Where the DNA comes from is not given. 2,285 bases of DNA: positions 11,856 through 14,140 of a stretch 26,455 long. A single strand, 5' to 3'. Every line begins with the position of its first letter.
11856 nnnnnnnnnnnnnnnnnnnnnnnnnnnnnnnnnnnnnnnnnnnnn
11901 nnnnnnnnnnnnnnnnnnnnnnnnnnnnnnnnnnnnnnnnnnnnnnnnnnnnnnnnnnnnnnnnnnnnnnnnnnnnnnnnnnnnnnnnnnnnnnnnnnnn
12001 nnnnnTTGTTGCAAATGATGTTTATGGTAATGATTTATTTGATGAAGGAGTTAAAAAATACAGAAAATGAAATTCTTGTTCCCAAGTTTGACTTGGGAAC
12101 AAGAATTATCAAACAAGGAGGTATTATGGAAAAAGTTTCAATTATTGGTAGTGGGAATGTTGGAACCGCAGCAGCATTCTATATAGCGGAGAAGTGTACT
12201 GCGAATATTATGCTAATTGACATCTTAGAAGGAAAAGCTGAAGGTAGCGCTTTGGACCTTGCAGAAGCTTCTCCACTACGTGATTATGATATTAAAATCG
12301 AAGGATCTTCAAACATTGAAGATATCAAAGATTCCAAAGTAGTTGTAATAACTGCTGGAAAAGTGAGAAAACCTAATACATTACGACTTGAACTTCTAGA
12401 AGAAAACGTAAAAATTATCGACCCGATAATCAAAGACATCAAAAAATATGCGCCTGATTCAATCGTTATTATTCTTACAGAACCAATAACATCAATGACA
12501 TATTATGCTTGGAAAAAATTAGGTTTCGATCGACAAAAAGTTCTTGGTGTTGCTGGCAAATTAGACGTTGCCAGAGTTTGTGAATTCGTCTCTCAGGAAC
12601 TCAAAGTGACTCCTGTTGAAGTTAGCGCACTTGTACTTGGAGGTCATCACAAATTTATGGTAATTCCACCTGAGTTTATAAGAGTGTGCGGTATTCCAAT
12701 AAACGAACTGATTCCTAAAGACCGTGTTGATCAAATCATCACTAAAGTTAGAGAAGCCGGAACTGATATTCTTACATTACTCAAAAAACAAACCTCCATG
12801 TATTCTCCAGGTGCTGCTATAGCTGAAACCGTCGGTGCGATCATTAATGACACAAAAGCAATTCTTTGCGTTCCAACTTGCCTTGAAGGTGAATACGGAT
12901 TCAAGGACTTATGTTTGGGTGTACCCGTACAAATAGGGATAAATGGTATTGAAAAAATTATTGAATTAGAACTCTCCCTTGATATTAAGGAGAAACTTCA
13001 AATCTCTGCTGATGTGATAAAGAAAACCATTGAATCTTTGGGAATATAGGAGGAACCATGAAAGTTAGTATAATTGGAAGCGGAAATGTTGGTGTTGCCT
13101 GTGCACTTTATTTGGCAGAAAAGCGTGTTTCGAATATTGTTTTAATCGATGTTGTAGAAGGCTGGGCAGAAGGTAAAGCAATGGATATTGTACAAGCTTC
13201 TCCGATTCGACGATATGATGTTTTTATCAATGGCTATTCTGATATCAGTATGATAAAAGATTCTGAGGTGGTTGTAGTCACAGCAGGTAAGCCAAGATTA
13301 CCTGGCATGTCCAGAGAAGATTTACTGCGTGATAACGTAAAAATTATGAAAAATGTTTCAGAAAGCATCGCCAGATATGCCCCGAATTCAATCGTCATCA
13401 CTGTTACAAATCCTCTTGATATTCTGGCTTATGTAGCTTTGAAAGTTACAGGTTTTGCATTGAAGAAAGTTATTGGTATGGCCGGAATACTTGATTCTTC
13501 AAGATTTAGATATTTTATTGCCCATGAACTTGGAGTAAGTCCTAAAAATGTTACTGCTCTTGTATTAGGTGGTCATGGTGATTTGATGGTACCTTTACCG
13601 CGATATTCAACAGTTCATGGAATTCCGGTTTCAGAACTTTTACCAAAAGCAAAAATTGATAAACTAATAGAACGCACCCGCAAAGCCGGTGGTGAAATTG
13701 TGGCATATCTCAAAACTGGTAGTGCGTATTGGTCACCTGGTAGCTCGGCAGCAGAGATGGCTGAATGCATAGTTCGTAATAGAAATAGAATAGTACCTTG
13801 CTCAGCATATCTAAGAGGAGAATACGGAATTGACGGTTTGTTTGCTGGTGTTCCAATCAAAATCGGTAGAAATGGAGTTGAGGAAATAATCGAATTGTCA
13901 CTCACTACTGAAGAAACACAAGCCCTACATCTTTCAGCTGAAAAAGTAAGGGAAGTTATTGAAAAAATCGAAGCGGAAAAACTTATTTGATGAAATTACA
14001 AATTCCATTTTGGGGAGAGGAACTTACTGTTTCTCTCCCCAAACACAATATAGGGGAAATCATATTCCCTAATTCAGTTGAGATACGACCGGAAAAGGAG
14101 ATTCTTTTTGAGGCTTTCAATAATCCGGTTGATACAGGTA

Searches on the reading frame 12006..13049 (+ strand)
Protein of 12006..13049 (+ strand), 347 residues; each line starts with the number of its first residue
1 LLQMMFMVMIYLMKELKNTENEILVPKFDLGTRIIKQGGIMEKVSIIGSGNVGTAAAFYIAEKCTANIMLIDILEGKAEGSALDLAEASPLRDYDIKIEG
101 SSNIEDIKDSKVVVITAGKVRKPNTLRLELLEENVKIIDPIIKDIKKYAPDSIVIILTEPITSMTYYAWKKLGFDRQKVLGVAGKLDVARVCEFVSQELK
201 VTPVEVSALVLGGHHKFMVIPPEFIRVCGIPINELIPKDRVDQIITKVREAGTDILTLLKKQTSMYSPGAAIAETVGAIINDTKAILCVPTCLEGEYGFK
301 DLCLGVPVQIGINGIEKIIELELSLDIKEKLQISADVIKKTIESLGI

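Call 4: search_protein_families(library=pfam, proteins=[window:12006-13049:+])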
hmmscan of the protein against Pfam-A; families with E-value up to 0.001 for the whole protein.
window:12006-13049:+ (347 aa): 2 families
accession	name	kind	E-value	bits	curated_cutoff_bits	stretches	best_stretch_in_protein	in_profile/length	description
PF00056.29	Ldh_1_N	-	2.5e-31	109.1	27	1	43-181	2-141/141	lactate/malate dehydrogenase, NAD binding domain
PF02866.23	Ldh_1_C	-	1.5e-23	84.1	22.6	1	185-343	2-168/174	lactate/malate dehydrogenase, alpha/beta C-terminal domain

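Call 41: search_protein_families(library=ncbifam, proteins=[window:12006-13049:+], max_evalue=1e-10)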
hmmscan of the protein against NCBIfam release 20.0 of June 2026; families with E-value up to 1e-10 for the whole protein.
window:12006-13049:+ (347 aa): 8 families
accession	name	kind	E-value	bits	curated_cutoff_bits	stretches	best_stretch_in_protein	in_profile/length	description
NF004863.0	PRK06223.1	subfamily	1.4e-100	336.5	283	1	41-345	3-307/313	malate dehydrogenase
TIGR01763.1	MalateDH_bact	equivalog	8.6e-93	310.9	351.85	1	42-344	2-304/305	malate dehydrogenase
NF000824.0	PRK00066.1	subfamily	3.3e-66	223.7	339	1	41-345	6-314/316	L-lactate dehydrogenase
TIGR01771.1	L-LDH-NAD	equivalog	7.2e-66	222.5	303.55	1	46-340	1-299/299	L-lactate dehydrogenase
NF041314.1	Malate_DH_Halo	equivalog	4.4e-44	150.9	550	1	41-342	1-300/304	malate dehydrogenase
TIGR01772.1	MDH_euk_gproteo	equivalog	2.8e-24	86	273.05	1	43-343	1-305/313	malate dehydrogenase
TIGR01759.1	MalateDH-SF1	subfamily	2.2e-16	59.8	345.65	1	101-340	71-322/327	malate dehydrogenase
NF003916.0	PRK05442.1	equivalog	4.2e-13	49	271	1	64-340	35-318/328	malate dehydrogenase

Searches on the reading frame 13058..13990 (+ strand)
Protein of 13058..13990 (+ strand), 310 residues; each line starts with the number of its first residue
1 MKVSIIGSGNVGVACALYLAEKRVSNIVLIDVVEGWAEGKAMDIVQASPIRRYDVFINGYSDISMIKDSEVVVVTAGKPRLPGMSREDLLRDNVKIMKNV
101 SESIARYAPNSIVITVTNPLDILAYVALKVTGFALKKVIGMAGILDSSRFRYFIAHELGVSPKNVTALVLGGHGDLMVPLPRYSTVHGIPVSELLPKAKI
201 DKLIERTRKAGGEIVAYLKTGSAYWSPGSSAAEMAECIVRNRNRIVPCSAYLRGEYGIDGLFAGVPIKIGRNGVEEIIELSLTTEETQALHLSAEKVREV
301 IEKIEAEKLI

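Call 4: search_protein_families(library=pfam, proteins=[window:13058-13990:+])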
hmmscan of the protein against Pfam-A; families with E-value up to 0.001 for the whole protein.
window:13058-13990:+ (310 aa): 2 families
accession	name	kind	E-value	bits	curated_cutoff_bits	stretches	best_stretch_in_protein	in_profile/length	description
PF00056.29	Ldh_1_N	-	1.1e-38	133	27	1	1-140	1-141/141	lactate/malate dehydrogenase, NAD binding domain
PF02866.23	Ldh_1_C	-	4.6e-33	115.1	22.6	1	145-307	3-173/174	lactate/malate dehydrogenase, alpha/beta C-terminal domain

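Call 41: search_protein_families(library=ncbifam, proteins=[window:13058-13990:+], max_evalue=1e-10)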
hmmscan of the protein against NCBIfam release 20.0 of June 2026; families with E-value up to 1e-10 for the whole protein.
window:13058-13990:+ (310 aa): 10 families
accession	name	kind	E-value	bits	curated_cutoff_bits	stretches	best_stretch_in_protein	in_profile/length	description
NF004863.0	PRK06223.1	subfamily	2.1e-129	431.2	283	1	1-306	4-309/313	malate dehydrogenase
TIGR01763.1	MalateDH_bact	equivalog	4.1e-120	400.6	351.85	1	1-302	2-303/305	malate dehydrogenase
TIGR01771.1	L-LDH-NAD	equivalog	1.3e-74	251.2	303.55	1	5-298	1-298/299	L-lactate dehydrogenase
NF000824.0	PRK00066.1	subfamily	2.4e-72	244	339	1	2-305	8-315/316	L-lactate dehydrogenase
NF041314.1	Malate_DH_Halo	equivalog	4.2e-54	183.8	550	1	2-304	3-303/304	malate dehydrogenase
TIGR01772.1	MDH_euk_gproteo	equivalog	3.4e-34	118.5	273.05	1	2-303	1-306/313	malate dehydrogenase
TIGR01759.1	MalateDH-SF1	subfamily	5.2e-24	84.8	345.65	1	64-298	75-321/327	malate dehydrogenase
NF003916.0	PRK05442.1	equivalog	2.9e-20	72.5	271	1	64-304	77-323/328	malate dehydrogenase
TIGR01758.1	MDH_euk_cyt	equivalog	5.2e-15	55.7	470.4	1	37-299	45-317/324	malate dehydrogenase, NAD-dependent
TIGR01756.1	LDH_protist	equivalog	6.2e-11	42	486.25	0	64-179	56-173/313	lactate dehydrogenase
